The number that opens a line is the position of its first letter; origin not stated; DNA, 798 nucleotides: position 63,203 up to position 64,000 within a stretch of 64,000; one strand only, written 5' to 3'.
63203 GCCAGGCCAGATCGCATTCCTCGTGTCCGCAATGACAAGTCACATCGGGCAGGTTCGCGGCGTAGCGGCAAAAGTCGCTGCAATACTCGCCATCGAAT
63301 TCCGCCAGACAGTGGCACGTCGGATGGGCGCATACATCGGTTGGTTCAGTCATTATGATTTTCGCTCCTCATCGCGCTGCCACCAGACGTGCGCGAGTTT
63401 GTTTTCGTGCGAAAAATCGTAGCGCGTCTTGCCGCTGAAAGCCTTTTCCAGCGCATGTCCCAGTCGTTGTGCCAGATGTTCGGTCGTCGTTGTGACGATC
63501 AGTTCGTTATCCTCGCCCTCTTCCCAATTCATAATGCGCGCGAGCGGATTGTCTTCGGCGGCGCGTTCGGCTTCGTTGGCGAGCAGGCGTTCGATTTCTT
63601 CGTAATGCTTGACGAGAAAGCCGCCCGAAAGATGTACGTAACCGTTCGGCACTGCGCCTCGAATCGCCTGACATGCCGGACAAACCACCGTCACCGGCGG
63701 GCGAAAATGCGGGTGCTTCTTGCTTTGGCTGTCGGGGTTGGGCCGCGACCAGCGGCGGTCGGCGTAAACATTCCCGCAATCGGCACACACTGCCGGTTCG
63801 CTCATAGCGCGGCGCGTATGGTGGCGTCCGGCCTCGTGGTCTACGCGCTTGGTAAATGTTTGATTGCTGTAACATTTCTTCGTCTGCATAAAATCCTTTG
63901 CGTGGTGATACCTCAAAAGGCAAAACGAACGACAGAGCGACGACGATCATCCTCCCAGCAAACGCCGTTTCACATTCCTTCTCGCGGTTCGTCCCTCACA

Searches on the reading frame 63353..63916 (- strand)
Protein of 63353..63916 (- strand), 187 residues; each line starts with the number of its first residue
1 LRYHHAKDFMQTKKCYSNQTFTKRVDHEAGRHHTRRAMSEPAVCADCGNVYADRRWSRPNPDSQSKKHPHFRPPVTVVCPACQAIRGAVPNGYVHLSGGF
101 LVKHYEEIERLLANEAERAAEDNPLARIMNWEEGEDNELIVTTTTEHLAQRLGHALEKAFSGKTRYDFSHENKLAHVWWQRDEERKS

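Call 57: search_protein_families(library=pfam, proteins=[window:63353-63916:-], max_evalue=0.001)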
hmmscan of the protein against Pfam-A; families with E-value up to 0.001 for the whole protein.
window:63353-63916:- (187 aa): 0 families

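Call 89: search_protein_families(library=ncbifam, proteins=[window:63353-63916:-], max_evalue=0.00001)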
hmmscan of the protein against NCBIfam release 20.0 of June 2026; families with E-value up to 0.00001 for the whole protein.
window:63353-63916:- (187 aa): 1 family
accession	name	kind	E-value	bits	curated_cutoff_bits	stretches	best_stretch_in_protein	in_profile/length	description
NF040826.1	lxa_BCAM0308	equivalog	2.6e-38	131.1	100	1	31-181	13-153/153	BCAM0308 family protein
